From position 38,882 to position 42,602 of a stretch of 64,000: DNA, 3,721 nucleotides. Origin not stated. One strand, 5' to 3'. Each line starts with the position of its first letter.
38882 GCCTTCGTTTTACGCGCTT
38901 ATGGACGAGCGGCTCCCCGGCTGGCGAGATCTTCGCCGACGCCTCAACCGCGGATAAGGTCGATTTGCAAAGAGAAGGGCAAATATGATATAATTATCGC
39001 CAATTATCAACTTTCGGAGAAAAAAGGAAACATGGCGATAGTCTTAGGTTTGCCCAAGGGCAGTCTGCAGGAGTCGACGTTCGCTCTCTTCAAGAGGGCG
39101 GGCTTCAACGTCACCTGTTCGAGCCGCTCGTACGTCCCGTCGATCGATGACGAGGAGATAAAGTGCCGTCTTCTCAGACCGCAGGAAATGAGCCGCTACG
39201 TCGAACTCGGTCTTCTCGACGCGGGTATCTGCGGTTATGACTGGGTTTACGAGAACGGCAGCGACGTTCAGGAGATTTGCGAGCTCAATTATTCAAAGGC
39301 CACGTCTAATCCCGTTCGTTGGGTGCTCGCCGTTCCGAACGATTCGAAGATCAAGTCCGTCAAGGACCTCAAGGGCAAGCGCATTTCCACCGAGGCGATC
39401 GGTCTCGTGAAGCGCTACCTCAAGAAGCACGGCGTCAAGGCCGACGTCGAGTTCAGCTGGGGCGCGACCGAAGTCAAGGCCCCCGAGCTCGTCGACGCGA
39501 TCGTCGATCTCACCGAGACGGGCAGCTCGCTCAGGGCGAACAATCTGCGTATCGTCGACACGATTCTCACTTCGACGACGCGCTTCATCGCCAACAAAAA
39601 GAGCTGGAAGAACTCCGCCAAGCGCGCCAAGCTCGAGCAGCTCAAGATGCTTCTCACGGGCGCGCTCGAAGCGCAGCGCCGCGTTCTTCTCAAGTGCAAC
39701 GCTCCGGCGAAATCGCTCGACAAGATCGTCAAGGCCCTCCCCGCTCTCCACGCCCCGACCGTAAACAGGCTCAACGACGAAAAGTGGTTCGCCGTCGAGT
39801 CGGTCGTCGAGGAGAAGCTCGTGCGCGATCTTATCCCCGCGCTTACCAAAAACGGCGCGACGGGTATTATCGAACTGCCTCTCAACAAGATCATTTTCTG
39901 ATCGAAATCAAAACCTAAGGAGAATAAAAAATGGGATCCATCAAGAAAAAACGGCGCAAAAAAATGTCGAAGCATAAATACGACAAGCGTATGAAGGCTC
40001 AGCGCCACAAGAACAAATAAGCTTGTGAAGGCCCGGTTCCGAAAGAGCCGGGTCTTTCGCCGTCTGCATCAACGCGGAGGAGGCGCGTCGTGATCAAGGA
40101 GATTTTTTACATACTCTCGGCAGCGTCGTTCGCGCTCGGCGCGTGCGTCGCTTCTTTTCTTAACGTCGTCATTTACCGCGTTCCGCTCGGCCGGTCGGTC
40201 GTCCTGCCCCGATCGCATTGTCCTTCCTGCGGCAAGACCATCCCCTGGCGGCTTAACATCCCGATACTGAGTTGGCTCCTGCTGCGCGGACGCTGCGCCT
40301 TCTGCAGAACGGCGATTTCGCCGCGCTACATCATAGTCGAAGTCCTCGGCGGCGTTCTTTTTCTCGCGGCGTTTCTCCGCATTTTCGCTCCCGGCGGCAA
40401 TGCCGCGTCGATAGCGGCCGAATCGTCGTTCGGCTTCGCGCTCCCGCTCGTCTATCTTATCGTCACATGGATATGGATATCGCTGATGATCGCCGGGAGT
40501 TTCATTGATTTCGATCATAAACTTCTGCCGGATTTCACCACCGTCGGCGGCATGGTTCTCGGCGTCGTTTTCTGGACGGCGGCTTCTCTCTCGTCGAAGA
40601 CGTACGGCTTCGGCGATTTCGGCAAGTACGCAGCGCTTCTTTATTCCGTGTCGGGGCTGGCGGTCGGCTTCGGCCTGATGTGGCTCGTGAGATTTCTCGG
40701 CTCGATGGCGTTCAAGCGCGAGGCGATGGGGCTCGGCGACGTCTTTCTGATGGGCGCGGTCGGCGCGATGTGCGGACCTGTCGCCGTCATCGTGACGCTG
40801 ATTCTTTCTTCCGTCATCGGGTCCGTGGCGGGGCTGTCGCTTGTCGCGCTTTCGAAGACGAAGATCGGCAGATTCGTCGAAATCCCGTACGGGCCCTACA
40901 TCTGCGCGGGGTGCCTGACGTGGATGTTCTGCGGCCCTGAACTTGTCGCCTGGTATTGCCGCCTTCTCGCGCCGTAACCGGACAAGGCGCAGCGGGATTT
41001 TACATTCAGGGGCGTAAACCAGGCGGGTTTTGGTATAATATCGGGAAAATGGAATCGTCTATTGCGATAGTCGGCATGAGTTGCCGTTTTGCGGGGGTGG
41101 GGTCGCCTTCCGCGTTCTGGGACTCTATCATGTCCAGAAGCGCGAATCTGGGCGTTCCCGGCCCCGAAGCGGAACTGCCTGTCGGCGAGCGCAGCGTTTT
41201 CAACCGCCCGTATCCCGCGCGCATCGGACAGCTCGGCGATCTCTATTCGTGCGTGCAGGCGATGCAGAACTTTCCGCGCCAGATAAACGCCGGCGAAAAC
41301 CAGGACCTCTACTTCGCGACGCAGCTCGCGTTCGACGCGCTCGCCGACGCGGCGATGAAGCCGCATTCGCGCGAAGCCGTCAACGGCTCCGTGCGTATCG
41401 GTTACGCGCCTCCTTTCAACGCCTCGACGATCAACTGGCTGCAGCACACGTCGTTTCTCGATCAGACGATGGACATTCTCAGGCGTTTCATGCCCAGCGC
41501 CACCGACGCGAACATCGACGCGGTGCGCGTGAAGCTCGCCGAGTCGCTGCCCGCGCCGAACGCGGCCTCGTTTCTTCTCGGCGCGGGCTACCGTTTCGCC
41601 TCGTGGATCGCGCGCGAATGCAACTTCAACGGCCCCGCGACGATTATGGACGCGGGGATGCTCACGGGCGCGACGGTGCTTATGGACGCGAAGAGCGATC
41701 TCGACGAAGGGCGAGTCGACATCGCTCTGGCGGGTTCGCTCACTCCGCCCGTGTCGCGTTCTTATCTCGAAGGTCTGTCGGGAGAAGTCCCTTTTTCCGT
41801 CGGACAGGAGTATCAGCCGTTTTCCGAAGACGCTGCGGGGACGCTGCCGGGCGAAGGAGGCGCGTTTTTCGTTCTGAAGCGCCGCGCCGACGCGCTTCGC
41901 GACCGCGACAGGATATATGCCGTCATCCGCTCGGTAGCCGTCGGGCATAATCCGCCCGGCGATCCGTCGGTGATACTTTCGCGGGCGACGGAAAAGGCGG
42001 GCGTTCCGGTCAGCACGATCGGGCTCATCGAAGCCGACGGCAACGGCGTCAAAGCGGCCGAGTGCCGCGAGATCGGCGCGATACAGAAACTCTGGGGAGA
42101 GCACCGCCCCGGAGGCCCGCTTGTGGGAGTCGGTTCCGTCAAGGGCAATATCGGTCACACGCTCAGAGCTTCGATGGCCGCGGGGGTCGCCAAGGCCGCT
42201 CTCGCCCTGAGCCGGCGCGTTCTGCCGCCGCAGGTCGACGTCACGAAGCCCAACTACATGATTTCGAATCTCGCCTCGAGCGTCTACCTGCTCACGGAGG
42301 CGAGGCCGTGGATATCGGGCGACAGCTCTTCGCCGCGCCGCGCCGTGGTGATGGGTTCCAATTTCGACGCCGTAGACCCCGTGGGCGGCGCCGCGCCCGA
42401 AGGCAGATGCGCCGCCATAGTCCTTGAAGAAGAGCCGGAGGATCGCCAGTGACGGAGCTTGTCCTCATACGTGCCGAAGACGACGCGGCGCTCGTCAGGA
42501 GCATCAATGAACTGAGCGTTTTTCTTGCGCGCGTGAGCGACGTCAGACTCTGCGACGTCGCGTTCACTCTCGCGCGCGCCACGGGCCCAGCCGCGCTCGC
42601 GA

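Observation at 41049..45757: PKS-like KS, AT and DH domains all lack catalytic residues while the fused PPTase looks intact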

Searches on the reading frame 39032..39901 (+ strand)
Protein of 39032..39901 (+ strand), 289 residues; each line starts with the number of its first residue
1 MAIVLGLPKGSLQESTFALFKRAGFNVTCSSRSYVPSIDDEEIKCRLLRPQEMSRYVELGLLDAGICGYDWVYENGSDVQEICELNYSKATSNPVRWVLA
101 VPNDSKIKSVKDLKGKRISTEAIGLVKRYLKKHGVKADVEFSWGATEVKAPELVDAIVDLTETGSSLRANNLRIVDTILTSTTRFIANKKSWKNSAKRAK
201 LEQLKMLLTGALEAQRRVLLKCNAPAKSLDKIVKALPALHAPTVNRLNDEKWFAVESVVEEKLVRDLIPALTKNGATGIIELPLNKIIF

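Call 6: search_protein_families(library=pfam, proteins=[window:39032-39901:+], max_evalue=0.01)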
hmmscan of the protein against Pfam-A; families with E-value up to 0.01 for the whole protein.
window:39032-39901:+ (289 aa): 4 families
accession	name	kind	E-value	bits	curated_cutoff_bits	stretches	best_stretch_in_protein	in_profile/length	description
PF01634.23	HisG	-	2.8e-44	151.3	25.5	1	49-208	1-156/158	ATP phosphoribosyltransferase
PF08029.16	HisG_C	-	1.4e-24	86.4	23.5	1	214-286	1-73/73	HisG, C-terminal domain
PF09084.16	NMT1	-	0.00021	21.7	20.5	1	99-148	77-132/216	NMT1/THI5 like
PF12974.12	Phosphonate-bd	-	0.0017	18.2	27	1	92-137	82-133/242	ABC transporter, phosphonate, periplasmic substrate-binding protein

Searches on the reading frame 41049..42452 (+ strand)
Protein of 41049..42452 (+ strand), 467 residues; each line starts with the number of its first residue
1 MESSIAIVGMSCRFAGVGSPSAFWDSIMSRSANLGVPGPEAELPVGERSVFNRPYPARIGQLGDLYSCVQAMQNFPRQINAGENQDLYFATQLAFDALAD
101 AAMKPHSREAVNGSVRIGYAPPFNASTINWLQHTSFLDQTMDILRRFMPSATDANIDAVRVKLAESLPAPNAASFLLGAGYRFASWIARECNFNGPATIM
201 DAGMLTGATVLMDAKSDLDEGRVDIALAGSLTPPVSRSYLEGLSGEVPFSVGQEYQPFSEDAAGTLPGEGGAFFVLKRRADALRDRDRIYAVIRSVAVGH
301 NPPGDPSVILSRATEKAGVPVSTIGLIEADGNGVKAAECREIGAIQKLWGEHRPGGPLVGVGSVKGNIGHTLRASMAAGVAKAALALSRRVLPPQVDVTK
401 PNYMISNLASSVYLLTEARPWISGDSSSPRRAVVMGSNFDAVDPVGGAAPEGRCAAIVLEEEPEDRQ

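Call 6: search_protein_families(library=pfam, proteins=[window:41049-42452:+], max_evalue=0.01)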
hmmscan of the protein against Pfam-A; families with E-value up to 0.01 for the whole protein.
window:41049-42452:+ (467 aa): 2 families
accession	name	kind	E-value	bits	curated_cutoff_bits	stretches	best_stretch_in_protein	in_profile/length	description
PF02801.28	Ketoacyl-synt_C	-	6.5e-19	68.5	20.8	1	309-398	30-118/119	Beta-ketoacyl synthase, C-terminal domain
PF00109.32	ketoacyl-synt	-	8.6e-17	62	20.8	1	3-282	2-252/252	Beta-ketoacyl synthase, N-terminal domain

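Call 7: search_protein_families(library=ncbifam, proteins=[window:41049-42452:+], max_evalue=0.01)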
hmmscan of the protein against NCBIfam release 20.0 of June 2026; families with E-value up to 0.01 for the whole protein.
window:41049-42452:+ (467 aa): 18 families
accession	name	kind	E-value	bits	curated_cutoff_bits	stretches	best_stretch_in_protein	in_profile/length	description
TIGR02813.1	omega_3_PfaA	subfamily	1.3e-43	148.1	1010.1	1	180-436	182-447/2582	polyketide-type polyunsaturated fatty acid synthase PfaA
NF045894.1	PKS_plus_SDR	equivalog_domain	4.5e-38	130.6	1740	2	188-434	157-410/1515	type I polyketide synthase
NF041183.1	Pks2_ls1_myc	equivalog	7.4e-31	106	2400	1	178-436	146-410/2086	sulfolipid-1 biosynthesis phthioceranic/hydroxyphthioceranic acid synthase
NF040607.1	mycolic_Pks13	equivalog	6.1e-29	100.2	2100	1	191-421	258-498/1680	polyketide synthase Pks13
NF004618.0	PRK05952.1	equivalog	2.9e-18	65.9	455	1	182-405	125-350/384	beta-ketoacyl-ACP synthase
NF053555.1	prodigi_MBC_PigJ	equivalog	7.9e-15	54.2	900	1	174-428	483-737/759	prodigiosin MBC biosynthesis protein PigJ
NF058662.1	cispenta_AmcF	equivalog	3.4e-14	52.6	325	1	252-403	175-332/369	cispentacin biosynthesis acyltransferase subunit AmcF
TIGR03150.1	fabF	equivalog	4.7e-14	51.9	493.75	1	185-402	142-370/407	beta-ketoacyl-ACP synthase II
NF006618.0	PRK09185.1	subfamily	1.4e-13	50.7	407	1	183-403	140-355/394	beta-ketoacyl-ACP synthase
NF005589.0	PRK07314.1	subfamily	3.9e-12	45.7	387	1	187-402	147-373/413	beta-ketoacyl-ACP synthase II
NF004970.0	PRK06333.1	subfamily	6e-11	41.8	525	1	185-408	154-388/424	beta-ketoacyl-ACP synthase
NF006274.0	PRK08439.1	equivalog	8.2e-09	34.7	621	1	256-401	219-366/406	beta-ketoacyl-ACP synthase II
NF005076.0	PRK06501.1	equivalog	1.2e-08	34.3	629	1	255-405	231-387/425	beta-ketoacyl-ACP synthase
NF005916.1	PRK07910.1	equivalog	8.7e-07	28.2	560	1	256-401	229-378/418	KasA/KasB family beta-ketoacyl-ACP synthase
NF005084.0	PRK06519.1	equivalog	1.5e-06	27.6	320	1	259-404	232-369/397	beta-ketoacyl-ACP synthase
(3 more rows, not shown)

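Call 8: search_solved_structures(query=window:41049-42452:+, show_alignments=3)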
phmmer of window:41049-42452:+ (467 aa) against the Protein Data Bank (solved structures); distinct sequences matched with E-value up to 0.001: 117 (the best 60 are shown).
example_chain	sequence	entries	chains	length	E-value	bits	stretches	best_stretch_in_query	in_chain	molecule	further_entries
7zma_A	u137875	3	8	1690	7.8e-42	147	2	173-406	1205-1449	Putative polyketide synthase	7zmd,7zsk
5e5n_A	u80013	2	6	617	3.3e-29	105.4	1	186-439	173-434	Polyketide synthase PksL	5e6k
5erf_A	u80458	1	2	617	3.4e-29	105.4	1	186-439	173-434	Polyketide synthase PksL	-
6riw_A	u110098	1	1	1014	3.4e-29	105.4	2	168-414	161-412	ORF10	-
5eny_A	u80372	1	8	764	7.1e-29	104.3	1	186-439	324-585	Polyketide synthase PksL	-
8xjy_A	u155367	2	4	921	3.1e-27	98.9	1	185-434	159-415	Polyketide synthase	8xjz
8xju_A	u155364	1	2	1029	4.6e-27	98.4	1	185-434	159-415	Polyketide synthase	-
5elp_C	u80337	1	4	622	4.7e-27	98.3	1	148-433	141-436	NRPS/PKS protein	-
9d2z_A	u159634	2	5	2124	1.8e-26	96.4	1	186-440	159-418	Mycocerosic acid synthase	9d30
9d2y_A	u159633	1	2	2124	1.8e-26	96.4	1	186-440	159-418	Multifunctional mycocerosic acid synthase membrane-associated MAS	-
2hg4_A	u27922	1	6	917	7.9e-26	94.3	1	187-436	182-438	6-Deoxyerythronolide B Synthase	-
8xbl_A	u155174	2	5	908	1.2e-25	93.6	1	131-434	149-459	Colibactin polyketide synthase ClbC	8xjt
5bp1_A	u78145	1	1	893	3e-25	92.4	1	177-440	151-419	Mycocerosic acid synthase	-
6mhl_A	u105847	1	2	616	9.1e-25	90.8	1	161-434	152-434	Hybrid NRPS/PKS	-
7zmc_A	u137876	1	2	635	6.6e-24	88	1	173-407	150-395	Putative polyketide synthase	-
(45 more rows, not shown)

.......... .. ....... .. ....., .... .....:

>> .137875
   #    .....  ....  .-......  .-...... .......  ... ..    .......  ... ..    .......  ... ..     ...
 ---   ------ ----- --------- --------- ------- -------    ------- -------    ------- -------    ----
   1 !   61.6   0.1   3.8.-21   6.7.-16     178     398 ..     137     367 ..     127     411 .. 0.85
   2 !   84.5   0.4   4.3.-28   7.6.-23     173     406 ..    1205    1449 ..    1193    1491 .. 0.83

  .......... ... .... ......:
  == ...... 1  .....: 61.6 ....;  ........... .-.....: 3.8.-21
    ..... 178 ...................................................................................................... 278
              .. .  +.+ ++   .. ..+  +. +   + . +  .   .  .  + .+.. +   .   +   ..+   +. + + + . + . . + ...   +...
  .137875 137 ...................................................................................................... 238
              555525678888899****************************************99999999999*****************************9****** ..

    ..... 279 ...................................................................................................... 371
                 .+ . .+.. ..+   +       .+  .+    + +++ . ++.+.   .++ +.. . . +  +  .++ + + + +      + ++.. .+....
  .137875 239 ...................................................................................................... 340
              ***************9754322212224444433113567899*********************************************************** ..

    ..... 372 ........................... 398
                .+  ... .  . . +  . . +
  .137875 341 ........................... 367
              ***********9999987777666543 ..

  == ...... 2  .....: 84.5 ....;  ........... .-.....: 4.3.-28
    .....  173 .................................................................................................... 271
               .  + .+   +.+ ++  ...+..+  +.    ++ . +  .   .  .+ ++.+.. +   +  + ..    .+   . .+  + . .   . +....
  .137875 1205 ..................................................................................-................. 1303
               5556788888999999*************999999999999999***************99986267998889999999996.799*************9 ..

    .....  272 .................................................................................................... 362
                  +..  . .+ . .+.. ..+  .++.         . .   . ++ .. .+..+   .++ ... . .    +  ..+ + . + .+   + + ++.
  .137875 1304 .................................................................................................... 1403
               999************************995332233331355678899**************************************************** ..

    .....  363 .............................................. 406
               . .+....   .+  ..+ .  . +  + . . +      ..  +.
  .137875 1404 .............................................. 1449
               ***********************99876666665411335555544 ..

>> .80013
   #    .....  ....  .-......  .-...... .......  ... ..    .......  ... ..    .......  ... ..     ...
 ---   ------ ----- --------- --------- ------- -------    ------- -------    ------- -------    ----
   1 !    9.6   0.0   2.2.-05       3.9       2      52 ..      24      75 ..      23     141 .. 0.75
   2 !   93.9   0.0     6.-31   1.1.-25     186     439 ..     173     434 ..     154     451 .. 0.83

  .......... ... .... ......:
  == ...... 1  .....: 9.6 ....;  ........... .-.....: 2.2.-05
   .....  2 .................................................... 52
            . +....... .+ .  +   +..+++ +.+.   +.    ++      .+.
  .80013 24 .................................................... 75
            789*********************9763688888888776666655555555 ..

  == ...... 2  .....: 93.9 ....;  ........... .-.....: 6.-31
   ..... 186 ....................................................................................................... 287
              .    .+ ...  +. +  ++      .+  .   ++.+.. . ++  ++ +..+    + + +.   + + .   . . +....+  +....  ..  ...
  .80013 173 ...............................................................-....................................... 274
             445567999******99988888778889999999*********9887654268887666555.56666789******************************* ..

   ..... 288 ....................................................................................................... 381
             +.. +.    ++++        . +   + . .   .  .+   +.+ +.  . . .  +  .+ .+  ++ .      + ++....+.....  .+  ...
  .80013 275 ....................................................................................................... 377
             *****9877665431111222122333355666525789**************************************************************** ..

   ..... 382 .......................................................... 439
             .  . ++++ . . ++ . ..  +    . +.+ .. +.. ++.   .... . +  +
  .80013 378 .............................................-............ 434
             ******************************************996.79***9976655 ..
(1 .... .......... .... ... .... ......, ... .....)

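Call 70: find_homologous_proteins(query=window:41049-42452:+)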
Query window:41049-42452:+ (467 aa): 763 proteins with E <= 0.001 among 8000 candidates; the best 120 are listed.
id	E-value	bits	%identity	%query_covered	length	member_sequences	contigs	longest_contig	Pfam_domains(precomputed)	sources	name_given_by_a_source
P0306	0.0e+0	1024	100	98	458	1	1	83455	PF00109.33,PF02801.29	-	-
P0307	1.3e-292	989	95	100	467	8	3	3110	PF00109.33,PF02801.29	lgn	-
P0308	6.8e-271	917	88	100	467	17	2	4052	PF00109.33,PF02801.29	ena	-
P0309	4.2e-236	802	74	100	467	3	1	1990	PF00109.33,PF02801.29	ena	-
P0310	3.0e-235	800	74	100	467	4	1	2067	PF00109.33,PF02801.29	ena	-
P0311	1.0e-234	798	75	100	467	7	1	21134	PF00109.33,PF02801.29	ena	-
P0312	3.0e-234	796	73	100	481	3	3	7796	PF00109.33,PF02801.29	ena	-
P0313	1.9e-233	794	74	100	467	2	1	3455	PF00109.33,PF02801.29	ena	-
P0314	3.0e-230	783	73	100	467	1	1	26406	PF00109.33,PF02801.29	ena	-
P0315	6.1e-230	782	74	100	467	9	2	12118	PF00109.33,PF02801.29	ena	-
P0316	7.5e-230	782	72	99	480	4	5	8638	PF00109.33,PF02801.29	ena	-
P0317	6.2e-229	779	72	100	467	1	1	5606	PF00109.33,PF02801.29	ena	-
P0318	7.8e-229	778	72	100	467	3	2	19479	PF00109.33,PF02801.29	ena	-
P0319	3.1e-228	776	72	100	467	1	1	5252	PF00109.33,PF02801.29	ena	-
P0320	9.1e-228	775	73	100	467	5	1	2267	PF00109.33,PF02801.29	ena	-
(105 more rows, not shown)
